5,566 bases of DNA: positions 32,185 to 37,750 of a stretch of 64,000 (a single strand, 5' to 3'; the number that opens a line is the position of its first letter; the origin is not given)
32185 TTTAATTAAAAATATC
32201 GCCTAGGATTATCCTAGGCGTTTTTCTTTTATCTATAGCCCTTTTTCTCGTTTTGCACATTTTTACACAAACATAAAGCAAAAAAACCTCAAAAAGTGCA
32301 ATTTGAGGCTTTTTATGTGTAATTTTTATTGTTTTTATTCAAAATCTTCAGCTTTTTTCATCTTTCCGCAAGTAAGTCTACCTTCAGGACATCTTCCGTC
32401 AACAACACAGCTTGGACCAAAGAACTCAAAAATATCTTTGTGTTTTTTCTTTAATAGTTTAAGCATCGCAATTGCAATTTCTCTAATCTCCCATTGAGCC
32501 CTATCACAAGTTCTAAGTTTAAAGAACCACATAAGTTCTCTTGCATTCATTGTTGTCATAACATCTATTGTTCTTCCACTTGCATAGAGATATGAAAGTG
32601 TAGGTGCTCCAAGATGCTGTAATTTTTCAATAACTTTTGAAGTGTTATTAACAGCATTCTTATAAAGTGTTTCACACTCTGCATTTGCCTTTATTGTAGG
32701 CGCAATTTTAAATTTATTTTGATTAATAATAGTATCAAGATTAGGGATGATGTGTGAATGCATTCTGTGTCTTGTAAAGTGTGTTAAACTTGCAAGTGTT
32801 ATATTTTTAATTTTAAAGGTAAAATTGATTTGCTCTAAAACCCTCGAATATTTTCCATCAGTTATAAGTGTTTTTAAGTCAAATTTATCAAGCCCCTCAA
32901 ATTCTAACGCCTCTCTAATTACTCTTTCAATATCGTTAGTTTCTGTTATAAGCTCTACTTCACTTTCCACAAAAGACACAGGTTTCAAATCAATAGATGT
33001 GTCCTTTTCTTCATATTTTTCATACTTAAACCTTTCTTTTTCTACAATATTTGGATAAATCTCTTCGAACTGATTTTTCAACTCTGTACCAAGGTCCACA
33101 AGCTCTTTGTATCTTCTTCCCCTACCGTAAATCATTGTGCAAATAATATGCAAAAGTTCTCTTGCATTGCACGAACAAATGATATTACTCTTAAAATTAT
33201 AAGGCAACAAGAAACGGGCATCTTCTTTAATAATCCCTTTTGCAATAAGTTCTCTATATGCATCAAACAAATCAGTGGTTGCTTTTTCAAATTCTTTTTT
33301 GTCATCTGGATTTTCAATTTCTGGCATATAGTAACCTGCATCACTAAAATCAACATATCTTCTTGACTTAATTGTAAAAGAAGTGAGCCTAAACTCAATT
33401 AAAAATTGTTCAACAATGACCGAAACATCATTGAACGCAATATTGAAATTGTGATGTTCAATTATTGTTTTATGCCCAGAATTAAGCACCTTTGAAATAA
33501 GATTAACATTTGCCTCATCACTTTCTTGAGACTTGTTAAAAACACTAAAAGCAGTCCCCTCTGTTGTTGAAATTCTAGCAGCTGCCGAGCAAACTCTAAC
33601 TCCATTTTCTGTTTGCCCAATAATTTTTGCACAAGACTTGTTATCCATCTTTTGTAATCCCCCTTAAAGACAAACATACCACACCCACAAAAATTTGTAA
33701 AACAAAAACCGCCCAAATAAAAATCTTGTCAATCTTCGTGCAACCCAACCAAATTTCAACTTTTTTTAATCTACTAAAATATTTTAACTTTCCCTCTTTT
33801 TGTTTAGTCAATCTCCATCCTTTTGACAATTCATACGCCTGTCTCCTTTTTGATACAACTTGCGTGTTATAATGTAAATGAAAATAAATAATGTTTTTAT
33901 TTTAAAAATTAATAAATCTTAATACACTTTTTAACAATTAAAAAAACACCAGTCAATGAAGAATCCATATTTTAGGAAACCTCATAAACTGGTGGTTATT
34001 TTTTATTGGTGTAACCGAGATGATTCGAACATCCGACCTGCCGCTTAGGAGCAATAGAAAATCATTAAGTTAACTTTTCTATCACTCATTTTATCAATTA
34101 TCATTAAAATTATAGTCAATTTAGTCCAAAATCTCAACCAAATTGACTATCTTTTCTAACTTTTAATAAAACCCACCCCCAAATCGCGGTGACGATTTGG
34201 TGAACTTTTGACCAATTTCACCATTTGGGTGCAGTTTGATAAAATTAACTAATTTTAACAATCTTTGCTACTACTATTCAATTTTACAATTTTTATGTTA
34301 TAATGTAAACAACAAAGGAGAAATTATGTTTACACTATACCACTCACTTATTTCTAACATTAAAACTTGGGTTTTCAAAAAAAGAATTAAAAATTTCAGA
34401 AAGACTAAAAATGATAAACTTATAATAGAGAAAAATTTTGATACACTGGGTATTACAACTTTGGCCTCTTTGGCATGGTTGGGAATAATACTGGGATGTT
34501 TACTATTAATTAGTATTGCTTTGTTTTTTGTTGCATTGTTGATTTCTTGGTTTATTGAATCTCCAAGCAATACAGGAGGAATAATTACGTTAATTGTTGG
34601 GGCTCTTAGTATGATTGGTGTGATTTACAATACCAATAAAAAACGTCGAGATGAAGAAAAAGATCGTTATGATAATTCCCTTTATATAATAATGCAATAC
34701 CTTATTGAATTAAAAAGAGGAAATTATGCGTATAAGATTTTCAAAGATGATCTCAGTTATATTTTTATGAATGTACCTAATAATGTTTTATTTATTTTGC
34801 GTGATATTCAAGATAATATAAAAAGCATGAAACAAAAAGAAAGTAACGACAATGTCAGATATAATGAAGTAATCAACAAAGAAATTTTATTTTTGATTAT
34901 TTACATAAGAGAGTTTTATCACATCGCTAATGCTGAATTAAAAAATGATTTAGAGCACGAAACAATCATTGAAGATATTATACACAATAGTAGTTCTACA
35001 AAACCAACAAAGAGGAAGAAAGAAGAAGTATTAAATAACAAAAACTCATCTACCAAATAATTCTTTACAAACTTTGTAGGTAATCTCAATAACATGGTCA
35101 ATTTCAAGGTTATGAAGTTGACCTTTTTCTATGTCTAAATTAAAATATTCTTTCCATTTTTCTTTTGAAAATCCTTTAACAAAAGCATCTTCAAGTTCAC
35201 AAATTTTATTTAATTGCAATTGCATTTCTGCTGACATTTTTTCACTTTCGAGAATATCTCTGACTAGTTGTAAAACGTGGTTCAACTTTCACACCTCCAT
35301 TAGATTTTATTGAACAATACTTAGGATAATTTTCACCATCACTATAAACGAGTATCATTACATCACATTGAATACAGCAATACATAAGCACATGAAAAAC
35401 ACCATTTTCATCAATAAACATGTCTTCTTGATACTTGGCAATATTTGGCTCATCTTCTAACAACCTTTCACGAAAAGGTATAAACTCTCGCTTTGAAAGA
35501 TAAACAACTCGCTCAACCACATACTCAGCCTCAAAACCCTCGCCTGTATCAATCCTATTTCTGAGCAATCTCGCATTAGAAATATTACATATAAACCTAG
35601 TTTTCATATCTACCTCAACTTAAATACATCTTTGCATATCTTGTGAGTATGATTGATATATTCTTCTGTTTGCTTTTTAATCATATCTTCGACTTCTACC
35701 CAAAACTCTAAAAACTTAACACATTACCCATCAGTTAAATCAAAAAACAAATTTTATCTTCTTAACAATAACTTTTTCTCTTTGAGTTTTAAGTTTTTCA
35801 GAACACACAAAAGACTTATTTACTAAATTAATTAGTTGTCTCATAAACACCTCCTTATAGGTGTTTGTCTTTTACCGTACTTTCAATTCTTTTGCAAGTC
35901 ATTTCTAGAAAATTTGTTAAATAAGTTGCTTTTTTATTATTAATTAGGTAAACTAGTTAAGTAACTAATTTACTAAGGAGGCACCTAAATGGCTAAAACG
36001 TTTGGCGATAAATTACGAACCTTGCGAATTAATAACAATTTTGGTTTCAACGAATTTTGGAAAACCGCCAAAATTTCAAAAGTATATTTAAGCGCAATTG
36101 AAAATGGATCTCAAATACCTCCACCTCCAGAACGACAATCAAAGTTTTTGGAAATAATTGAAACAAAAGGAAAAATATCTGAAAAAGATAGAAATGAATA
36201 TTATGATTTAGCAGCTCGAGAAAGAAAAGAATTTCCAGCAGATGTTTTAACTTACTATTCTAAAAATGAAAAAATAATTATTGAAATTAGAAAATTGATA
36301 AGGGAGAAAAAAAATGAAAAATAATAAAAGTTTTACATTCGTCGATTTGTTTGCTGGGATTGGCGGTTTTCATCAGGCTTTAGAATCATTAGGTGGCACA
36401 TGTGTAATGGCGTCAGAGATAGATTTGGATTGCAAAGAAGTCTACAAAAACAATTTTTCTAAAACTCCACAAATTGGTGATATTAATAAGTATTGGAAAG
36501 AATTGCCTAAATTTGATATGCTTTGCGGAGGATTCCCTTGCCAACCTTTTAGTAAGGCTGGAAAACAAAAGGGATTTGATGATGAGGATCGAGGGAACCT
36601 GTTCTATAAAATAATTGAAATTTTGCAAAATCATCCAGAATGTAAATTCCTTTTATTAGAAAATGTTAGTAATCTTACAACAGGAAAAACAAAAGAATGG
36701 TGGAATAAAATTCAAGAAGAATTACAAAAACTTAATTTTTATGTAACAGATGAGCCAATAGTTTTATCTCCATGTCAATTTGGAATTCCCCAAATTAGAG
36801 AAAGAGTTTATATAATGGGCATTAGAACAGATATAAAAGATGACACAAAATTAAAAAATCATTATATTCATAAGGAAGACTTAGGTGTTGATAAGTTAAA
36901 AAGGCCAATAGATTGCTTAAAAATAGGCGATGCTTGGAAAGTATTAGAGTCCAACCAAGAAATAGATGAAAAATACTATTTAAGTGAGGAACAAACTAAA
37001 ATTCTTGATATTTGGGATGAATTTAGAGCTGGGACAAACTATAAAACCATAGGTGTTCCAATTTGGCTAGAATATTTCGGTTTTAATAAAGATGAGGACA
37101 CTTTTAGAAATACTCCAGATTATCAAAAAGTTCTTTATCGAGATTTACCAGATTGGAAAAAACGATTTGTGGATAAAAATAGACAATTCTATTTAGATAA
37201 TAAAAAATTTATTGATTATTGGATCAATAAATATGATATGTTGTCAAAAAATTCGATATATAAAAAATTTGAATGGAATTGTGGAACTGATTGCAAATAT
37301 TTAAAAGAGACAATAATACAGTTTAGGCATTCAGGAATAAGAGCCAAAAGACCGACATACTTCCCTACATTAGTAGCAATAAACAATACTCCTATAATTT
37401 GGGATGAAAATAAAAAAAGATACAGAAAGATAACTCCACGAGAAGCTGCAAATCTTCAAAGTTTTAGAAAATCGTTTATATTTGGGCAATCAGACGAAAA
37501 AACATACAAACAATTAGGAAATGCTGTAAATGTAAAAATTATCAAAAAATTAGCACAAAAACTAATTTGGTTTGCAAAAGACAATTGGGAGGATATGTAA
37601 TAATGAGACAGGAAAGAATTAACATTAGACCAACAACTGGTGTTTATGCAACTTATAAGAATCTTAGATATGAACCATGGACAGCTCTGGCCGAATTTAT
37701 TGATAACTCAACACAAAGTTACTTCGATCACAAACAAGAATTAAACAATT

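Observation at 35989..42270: HTH + Dcm + GHKL/MORC-like ATPase + Z1-like P-loop NTPase + PD-(D/E)XK-like gene: an R-M-type system of a predicted but, to my knowledge, uncharacterised class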

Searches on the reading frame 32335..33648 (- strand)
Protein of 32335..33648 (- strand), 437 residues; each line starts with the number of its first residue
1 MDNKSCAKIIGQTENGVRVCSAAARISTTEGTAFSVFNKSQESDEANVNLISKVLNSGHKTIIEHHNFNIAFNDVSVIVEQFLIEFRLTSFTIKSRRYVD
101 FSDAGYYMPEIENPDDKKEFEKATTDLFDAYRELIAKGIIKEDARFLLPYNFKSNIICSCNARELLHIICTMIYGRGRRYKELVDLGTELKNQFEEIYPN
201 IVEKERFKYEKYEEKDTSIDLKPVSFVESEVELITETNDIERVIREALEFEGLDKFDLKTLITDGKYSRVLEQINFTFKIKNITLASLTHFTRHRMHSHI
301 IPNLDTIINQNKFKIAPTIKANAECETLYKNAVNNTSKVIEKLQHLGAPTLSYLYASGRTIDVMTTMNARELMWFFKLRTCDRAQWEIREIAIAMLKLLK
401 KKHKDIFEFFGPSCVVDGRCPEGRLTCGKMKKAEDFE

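Call 90: search_protein_families(library=pfam, proteins=[window:32335-33648:-], max_evalue=0.01)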
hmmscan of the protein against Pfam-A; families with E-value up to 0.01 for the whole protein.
window:32335-33648:- (437 aa): 2 families
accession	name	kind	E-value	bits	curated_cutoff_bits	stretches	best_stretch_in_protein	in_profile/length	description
PF02511.20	Thy1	-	1.1e-63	214.9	24.8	2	9-200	2-191/191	Thymidylate synthase complementing protein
PF17216.9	Rrp44_CSD1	-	0.0073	16.5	22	0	61-139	49-126/148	Rrp44-like cold shock domain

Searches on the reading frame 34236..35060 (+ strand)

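Call 90: search_protein_families(library=pfam, proteins=[window:34236-35060:+], max_evalue=0.01)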
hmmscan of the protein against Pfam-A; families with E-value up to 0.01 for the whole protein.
window:34236-35060:+ (274 aa): 2 families
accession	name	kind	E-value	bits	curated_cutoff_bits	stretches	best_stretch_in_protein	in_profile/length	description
PF13273.12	DUF4064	-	0.00055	20.6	32.1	1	31-127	36-101/102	Protein of unknown function (DUF4064)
PF06570.16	DUF1129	-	0.0086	16.1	29.1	1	80-146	78-146/207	Protein of unknown function (DUF1129)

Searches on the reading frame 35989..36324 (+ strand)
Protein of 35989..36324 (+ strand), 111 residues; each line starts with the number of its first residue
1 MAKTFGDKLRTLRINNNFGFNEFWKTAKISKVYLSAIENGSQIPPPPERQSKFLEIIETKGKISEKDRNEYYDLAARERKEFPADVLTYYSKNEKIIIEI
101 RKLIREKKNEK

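Call 3: search_protein_families(library=pfam, proteins=[window:35989-36324:+], max_evalue=0.01)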
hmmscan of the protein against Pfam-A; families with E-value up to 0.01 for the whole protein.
window:35989-36324:+ (111 aa): 2 families
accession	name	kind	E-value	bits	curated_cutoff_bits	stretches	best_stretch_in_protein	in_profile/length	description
PF12844.13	HTH_19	-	8.2e-07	29.3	30.2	1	6-50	1-41/64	Helix-turn-helix domain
PF13560.12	HTH_31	-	7.6e-05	23.4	27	1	5-55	2-52/64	Helix-turn-helix domain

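Call 4: search_protein_families(library=padloc, proteins=[window:35989-36324:+], max_evalue=0.01)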
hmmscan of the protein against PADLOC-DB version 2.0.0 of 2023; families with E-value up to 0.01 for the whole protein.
window:35989-36324:+ (111 aa): 2 families
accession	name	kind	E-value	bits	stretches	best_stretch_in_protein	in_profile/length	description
PDLC02926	HTH_VI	-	5.8e-06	24.5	1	5-44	2-41/92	-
PDLC04142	capH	-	0.00011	21.2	1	1-86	3-87/103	capH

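Call 5: search_protein_families(library=ncbifam, proteins=[window:35989-36324:+], max_evalue=0.01)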
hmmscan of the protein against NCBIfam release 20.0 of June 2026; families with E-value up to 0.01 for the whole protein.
window:35989-36324:+ (111 aa): 1 family
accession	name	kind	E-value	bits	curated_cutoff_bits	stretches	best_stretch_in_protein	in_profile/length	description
NF041534.1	rodZ_Strepcoccus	equivalog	0.0054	16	375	1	3-40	4-41/275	cytoskeleton protein RodZ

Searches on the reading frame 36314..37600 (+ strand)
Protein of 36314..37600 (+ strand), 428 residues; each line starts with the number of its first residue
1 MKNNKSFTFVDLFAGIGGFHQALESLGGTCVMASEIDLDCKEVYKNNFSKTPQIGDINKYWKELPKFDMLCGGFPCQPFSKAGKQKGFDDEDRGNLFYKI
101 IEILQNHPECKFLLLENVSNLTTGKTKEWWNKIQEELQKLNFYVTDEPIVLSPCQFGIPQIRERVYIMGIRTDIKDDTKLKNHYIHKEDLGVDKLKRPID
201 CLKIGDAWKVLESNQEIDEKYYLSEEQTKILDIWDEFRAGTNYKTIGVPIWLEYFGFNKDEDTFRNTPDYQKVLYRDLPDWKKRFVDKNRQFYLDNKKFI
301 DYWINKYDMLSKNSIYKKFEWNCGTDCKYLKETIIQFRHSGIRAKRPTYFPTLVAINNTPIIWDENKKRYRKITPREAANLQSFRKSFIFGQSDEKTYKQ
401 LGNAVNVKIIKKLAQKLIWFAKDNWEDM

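Call 3: search_protein_families(library=pfam, proteins=[window:36314-37600:+], max_evalue=0.01)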
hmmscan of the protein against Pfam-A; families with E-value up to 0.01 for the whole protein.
window:36314-37600:+ (428 aa): 1 family
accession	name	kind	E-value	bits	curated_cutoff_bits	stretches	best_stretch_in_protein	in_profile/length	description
PF00145.23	DNA_methylase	-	2.1e-73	248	22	1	7-418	1-323/324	C-5 cytosine-specific DNA methylase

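Call 4: search_protein_families(library=padloc, proteins=[window:36314-37600:+], max_evalue=0.01)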
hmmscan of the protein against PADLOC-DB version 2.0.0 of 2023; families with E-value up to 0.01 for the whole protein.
window:36314-37600:+ (428 aa): 56 families (the best 25 are shown)
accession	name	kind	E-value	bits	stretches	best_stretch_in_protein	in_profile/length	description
PDLC00034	DruM2|DruM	-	9.4e-95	315.7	1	4-413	5-420/457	DNA cytosine methylase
PDLC03272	MTase_II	-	1.4e-81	272.7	1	2-418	70-387/407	Type II methyltransferase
PDLC03220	MTase_II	-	1.3e-59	200.2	2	2-169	7-184/525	Type II methyltransferase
PDLC03378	MTase_II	-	1.3e-55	187.1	2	6-217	2-204/344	Type II methyltransferase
PDLC03361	MTase_II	-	4e-54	182.2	2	3-229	83-328/455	Type II methyltransferase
PDLC03234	MTase_II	-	6e-46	155.4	2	4-213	2-204/375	Type II methyltransferase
PDLC02653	DrmMII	-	5.4e-45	151.8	2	5-175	3-178/333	DrmMII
PDLC03217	MTase_II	-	6.6e-45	151.7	2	5-175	383-549/703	Type II methyltransferase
PDLC03716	oMTase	-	3.3e-40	136.3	1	4-181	36-211/349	orphan methyltransferase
PDLC03237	MTase_II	-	1.8e-39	133.4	2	5-187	792-985/1036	Type II methyltransferase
PDLC00026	DruM2|DruM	-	2.4e-39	133.9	2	6-182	4-179/336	DNA cytosine methylase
PDLC03269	MTase_II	-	1.4e-38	131.1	2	5-174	2-169/437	Type II methyltransferase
PDLC03326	MTase_II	-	7.3e-38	128.8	2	8-222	6-229/412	Type II methyltransferase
PDLC00027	DruM2|DruM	-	1.5e-37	127.8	2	3-182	8-183/361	DNA cytosine methylase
PDLC03734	oMTase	-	3e-37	126.6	2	10-231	7-239/444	orphan methyltransferase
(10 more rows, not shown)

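Call 5: search_protein_families(library=ncbifam, proteins=[window:36314-37600:+], max_evalue=0.01)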
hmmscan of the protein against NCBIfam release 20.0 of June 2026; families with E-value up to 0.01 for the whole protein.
window:36314-37600:+ (428 aa): 2 families
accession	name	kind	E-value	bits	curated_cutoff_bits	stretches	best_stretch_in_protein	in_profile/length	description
TIGR00675.1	dcm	superfamily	6.4e-73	246.2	100.65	1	9-417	1-329/329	DNA (cytosine-5-)-methyltransferase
NF007772.0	PRK10458.1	subfamily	7.3e-33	113.8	710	3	62-177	165-293/472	DNA cytosine methylase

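Call 114: search_solved_structures(query=window:36314-37597:+, max_evalue=0.00001)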
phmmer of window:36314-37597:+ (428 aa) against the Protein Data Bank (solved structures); distinct sequences matched with E-value up to 0.00001: 24.
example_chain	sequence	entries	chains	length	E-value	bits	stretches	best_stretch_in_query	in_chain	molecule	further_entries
10mh_A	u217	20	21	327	1.8e-39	138.8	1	7-175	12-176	PROTEIN (CYTOSINE-SPECIFIC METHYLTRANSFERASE HHAI) | HaeIII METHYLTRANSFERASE | Modification methylase HhaI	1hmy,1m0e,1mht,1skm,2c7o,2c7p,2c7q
1fjx_A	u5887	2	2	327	1.8e-39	138.8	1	7-175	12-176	HHAI DNA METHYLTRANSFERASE | MODIFICATION METHYLASE HHAI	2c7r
1svu_A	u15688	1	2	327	1.9e-39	138.7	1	7-175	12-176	Modification methylase HhaI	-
2i9k_A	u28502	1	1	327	2.3e-39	138.4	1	7-175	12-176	Modification methylase HhaI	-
2uyh_A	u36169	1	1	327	3.2e-39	138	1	7-175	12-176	MODIFICATION METHYLASE HHAI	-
2zcj_A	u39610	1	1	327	4.4e-39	137.5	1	7-175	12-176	Modification methylase HhaI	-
2uyc_A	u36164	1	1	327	8.8e-39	136.5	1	7-175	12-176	MODIFICATION METHYLASE HHAI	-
2uz4_A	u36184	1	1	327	8.8e-39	136.5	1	7-175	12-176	MODIFICATION METHYLASE HHAI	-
2z6u_A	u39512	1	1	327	9.9e-39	136.3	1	7-175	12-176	Modification methylase HhaI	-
2z6q_A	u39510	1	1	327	1.2e-38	136.1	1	7-175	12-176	Modification methylase HhaI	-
2z6a_A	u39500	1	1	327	3.1e-38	134.7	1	7-175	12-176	Modification methylase HhaI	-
1dct_A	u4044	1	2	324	7.8e-27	97.1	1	9-175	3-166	PROTEIN (MODIFICATION METHYLASE HAEIII)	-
3ubt_Y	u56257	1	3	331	1.7e-25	92.7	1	9-175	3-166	Modification methylase HaeIII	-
3lx6_A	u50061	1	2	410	9.8e-25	90.2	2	62-175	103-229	Cytosine-specific methyltransferase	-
3me5_A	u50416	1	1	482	2.1e-24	89.2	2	62-175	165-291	Cytosine-specific methyltransferase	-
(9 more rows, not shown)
